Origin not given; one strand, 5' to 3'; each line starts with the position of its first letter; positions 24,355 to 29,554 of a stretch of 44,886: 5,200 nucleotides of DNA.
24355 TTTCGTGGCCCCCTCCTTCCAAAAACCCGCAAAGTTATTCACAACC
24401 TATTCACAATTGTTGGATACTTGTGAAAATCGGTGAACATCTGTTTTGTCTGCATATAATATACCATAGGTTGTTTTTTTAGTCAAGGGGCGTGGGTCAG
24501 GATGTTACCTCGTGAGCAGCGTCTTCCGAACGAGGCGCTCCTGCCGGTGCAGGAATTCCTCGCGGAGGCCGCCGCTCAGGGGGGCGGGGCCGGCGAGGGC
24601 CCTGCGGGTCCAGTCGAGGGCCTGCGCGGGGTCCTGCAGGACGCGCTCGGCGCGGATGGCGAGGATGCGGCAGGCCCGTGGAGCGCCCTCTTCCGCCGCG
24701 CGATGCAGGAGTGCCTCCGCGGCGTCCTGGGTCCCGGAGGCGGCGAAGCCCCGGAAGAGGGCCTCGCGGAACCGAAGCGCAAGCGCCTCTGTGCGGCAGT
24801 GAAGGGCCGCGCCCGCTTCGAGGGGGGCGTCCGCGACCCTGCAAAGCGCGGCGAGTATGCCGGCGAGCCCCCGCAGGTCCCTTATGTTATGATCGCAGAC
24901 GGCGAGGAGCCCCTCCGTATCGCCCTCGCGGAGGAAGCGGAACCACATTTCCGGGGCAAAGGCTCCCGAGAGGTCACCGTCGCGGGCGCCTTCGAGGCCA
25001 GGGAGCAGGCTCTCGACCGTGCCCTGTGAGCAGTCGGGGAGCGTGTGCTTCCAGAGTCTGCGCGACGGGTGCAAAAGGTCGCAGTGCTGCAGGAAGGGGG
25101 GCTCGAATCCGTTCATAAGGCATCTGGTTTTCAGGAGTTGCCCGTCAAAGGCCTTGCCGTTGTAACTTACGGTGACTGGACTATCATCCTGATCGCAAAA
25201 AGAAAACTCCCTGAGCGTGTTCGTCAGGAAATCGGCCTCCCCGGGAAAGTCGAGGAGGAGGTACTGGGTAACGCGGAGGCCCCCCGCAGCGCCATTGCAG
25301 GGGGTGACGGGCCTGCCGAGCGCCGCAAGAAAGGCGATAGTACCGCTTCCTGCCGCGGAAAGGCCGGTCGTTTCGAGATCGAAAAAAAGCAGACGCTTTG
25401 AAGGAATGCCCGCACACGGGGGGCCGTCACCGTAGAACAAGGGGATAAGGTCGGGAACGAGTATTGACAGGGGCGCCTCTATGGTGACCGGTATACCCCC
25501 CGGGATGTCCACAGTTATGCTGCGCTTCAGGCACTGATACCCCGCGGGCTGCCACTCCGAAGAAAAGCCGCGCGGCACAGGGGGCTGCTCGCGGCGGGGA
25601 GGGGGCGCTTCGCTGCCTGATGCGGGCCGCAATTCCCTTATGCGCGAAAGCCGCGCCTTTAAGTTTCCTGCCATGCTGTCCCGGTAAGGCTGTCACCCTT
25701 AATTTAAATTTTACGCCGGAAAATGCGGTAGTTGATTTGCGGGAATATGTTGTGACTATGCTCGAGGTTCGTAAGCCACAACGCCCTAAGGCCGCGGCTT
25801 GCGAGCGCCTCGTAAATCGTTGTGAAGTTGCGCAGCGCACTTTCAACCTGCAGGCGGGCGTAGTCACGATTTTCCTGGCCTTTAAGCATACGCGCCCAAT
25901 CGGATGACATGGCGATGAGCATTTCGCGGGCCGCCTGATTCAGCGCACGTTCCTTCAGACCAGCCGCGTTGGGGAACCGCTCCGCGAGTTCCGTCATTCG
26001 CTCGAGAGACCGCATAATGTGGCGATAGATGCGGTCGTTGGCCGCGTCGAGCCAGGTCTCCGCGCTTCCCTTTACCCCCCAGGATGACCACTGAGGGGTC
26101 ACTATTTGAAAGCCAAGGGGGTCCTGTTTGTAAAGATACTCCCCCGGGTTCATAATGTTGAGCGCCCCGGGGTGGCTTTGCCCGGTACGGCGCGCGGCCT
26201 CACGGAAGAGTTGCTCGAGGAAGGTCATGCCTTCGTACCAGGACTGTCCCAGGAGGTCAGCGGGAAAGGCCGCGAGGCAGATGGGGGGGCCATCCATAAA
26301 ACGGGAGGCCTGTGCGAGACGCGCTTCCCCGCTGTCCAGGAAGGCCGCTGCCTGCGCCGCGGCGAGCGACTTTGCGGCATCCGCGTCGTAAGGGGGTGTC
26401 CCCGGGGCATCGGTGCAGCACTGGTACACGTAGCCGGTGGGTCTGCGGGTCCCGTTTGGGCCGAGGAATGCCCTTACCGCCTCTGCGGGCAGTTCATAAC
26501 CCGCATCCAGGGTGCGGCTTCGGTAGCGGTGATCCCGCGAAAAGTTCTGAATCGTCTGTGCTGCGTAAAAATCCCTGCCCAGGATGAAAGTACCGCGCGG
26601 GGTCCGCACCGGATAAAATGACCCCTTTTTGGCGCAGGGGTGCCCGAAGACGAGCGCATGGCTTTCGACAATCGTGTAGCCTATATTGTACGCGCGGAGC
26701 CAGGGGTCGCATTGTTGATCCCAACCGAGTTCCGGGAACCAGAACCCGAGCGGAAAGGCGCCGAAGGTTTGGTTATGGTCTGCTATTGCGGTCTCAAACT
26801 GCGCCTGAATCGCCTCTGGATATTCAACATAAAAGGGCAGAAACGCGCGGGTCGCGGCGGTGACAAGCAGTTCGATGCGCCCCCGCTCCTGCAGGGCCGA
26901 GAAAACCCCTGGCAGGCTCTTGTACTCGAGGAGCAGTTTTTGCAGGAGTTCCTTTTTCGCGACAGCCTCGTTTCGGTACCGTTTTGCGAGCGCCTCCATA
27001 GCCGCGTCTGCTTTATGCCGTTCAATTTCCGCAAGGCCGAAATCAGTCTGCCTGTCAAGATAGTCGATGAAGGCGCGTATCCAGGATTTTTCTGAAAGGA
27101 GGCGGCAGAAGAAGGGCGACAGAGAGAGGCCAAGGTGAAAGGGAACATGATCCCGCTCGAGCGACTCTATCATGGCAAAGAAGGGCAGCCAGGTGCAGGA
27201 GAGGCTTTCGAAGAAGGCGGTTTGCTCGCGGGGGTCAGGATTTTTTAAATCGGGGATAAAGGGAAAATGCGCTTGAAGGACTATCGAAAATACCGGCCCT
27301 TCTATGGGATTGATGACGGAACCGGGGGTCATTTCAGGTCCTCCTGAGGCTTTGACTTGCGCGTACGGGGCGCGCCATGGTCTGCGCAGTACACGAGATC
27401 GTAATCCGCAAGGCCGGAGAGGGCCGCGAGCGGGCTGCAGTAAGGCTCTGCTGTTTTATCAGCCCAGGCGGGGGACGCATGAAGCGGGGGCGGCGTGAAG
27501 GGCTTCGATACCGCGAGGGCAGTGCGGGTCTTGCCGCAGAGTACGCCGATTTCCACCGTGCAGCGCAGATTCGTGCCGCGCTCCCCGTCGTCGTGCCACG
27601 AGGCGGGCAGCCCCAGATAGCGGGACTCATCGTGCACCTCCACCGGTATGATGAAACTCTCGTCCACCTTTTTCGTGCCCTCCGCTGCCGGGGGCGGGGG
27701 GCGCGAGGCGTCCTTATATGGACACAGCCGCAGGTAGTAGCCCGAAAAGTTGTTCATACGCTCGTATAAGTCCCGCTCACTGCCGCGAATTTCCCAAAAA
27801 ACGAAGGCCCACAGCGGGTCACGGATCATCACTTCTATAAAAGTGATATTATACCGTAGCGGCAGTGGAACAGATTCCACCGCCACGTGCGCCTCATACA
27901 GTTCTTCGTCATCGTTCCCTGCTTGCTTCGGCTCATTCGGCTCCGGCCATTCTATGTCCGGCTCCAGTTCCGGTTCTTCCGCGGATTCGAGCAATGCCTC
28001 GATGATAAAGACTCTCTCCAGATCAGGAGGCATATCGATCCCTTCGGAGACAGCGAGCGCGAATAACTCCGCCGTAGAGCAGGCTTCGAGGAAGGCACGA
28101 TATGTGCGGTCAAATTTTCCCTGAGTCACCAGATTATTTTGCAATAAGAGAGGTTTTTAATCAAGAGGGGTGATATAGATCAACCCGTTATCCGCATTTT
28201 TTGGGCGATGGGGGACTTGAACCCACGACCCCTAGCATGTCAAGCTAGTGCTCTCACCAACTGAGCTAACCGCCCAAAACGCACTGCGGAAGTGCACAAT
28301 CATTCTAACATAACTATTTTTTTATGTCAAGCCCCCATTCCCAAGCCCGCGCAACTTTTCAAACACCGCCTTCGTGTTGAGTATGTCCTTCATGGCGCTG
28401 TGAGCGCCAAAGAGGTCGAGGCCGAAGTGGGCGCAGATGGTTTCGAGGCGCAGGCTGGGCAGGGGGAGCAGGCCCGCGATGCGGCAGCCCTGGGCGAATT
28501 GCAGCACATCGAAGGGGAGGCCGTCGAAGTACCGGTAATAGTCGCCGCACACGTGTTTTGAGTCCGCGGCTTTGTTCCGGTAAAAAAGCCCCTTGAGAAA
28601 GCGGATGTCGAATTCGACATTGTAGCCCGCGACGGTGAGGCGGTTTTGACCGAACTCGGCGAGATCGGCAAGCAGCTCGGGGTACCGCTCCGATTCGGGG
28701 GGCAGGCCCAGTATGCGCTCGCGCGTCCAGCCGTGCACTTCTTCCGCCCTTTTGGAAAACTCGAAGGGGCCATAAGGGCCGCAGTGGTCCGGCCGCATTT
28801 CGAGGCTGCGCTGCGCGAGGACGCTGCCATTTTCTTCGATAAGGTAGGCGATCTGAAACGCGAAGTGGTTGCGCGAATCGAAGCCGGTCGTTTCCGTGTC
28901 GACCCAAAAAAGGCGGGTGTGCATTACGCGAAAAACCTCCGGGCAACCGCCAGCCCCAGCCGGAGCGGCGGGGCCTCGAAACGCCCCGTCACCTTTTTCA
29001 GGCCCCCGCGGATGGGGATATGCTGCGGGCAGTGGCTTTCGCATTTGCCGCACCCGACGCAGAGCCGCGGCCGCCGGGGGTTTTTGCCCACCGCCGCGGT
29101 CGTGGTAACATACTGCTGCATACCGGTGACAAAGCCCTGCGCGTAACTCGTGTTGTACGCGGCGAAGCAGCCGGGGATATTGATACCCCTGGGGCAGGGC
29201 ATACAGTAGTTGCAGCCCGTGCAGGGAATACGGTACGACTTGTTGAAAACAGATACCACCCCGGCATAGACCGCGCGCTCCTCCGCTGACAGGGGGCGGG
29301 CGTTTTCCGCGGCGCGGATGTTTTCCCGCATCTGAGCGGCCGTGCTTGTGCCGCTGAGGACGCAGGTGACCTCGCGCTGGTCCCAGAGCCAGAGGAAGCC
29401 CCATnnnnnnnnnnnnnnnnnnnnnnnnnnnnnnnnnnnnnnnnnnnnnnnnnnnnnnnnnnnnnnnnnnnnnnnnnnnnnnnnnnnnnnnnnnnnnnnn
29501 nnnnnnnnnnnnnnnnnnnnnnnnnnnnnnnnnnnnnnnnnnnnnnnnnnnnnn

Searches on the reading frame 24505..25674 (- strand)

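Call 52: search_protein_families(library=pfam, proteins=[window:24505-25674:-], max_evalue=0.001)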
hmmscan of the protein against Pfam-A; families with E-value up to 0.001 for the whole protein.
window:24505-25674:- (389 aa): 1 family
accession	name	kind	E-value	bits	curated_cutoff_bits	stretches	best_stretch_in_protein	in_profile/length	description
PF13482.12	RNase_H_2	-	3.3e-20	73.1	22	1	96-276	1-163/165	RNase_H superfamily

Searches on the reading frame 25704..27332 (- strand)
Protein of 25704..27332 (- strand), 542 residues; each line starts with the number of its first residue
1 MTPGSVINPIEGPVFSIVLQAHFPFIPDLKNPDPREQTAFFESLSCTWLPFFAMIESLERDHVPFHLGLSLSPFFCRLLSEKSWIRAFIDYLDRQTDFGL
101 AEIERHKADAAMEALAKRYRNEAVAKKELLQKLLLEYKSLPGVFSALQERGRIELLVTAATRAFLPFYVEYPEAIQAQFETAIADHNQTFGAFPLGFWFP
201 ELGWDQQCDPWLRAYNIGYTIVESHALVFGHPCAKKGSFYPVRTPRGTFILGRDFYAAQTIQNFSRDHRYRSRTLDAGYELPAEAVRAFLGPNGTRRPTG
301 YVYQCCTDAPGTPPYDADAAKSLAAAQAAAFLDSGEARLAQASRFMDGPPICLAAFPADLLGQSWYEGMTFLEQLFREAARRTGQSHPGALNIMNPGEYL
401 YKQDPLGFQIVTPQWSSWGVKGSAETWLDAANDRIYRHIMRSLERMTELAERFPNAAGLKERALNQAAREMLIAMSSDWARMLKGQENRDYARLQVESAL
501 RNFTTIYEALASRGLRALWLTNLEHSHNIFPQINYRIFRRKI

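Call 52: search_protein_families(library=pfam, proteins=[window:25704-27332:-], max_evalue=0.001)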
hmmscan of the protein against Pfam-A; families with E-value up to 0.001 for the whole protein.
window:25704-27332:- (542 aa): 2 families
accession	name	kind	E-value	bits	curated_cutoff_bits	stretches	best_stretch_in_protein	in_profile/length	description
PF09210.16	BE_C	-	3.4e-31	108.1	25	1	438-538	1-101/101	1,4-alpha-glucan branching enzyme, C-terminal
PF03065.20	Glyco_hydro_57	-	1.6e-13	51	21.2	1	128-248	78-193/291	Glycosyl hydrolase family 57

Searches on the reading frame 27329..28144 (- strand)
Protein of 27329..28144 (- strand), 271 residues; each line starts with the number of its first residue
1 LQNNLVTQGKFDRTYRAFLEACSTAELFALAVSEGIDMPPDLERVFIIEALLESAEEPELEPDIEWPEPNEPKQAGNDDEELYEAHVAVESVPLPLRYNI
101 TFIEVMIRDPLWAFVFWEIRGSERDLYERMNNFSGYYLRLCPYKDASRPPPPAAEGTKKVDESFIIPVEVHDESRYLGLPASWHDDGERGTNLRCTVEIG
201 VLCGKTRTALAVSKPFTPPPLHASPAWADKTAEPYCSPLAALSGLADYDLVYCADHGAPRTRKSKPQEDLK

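Call 53: search_protein_families(library=pfam, proteins=[window:27329-28144:-], max_evalue=0.001)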
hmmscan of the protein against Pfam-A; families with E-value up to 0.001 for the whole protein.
window:27329-28144:- (271 aa): 1 family
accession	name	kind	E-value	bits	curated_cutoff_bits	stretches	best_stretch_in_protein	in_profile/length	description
PF16258.11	DUF4912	-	1.8e-08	35.1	29.4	1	98-224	1-113/118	Domain of unknown function (DUF4912)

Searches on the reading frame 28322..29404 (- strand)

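Call 52: search_protein_families(library=pfam, proteins=[window:28322-29404:-], max_evalue=0.001)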
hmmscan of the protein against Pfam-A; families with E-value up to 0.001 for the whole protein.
window:28322-29404:- (360 aa): 1 family
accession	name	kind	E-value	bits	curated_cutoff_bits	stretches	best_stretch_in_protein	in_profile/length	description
PF00929.31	RNase_T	-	1.5e-12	48.8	24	1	167-348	2-164/164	Exonuclease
